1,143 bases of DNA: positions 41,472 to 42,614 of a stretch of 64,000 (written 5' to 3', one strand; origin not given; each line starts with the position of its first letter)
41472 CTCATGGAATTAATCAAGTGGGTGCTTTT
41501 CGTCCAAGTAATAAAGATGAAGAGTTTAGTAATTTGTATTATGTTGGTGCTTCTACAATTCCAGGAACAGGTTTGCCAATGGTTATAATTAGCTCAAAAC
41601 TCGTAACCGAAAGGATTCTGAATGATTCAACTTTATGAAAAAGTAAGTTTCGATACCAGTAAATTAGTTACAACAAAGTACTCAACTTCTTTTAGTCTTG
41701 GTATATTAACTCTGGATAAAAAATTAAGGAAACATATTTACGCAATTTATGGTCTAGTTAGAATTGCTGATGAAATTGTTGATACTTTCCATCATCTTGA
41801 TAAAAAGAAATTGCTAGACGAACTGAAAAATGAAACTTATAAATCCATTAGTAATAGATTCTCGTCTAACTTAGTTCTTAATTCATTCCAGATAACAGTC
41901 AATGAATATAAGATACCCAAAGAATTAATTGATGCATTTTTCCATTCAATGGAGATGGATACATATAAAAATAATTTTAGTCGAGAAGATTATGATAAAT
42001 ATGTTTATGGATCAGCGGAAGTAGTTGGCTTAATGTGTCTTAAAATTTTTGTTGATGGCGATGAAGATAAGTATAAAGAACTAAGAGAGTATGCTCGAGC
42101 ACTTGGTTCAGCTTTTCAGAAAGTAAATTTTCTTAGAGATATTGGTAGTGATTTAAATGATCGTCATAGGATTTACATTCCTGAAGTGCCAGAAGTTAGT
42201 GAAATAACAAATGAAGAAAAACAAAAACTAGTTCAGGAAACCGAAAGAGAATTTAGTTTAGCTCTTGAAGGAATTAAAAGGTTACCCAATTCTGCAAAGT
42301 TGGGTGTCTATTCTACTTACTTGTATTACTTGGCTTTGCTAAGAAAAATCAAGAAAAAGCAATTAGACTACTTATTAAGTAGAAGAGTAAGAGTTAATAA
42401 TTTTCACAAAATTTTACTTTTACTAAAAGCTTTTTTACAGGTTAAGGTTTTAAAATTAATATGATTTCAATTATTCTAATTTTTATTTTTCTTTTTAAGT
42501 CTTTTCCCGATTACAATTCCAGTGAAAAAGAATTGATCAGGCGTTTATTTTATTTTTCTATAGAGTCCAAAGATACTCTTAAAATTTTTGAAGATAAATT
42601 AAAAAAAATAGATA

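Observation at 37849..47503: Eight-gene carotenoid operon predicted to make a glycosylated, acylated (possibly keto/monocyclic) carotenoid, headed by a TonB-like OMP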

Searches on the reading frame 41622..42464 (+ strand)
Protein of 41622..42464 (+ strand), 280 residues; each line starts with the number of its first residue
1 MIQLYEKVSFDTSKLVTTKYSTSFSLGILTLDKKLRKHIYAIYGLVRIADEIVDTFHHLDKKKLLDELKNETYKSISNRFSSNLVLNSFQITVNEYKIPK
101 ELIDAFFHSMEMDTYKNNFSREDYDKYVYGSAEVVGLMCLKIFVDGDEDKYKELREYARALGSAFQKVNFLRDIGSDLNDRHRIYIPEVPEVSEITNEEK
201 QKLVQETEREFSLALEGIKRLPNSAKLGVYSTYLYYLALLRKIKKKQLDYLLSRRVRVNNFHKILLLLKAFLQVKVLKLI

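Call 3: search_protein_families(library=pfam, proteins=[window:41622-42464:+], max_evalue=0.01)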
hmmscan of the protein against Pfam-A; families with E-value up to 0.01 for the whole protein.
window:41622-42464:+ (280 aa): 1 family
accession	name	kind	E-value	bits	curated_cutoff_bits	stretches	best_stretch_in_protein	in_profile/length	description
PF00494.24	SQS_PSY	-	3.1e-46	158.7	26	2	18-188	2-174/263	Squalene/phytoene synthase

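Call 4: search_protein_families(library=ncbifam, proteins=[window:41622-42464:+], max_evalue=0.01)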
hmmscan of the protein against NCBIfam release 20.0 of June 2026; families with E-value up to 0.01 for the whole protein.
window:41622-42464:+ (280 aa): 6 families
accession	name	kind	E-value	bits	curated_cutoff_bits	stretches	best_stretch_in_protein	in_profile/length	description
TIGR03465.1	HpnD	equivalog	7e-30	104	278.6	1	17-271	2-265/267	presqualene diphosphate synthase HpnD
NF045686.1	PhytoSynCyanob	equivalog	1.7e-25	89.8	550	1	9-277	20-310/310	15-cis-phytoene synthase CrtB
TIGR03464.1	HpnC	equivalog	5.3e-22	78.6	250.45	1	24-270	9-265/267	squalene synthase HpnC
NF045921.1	PhytnSynCrtBRhod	equivalog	1.3e-19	70.9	500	1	16-276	13-281/307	15-cis-phytoene synthase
NF042419.1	Phyto_syn_CrtB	equivalog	2.7e-12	46.9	480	1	21-192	15-191/306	15-cis-phytoene synthase CrtB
TIGR01559.1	squal_synth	equivalog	4.3e-09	36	286.75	1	19-225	12-233/337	squalene synthase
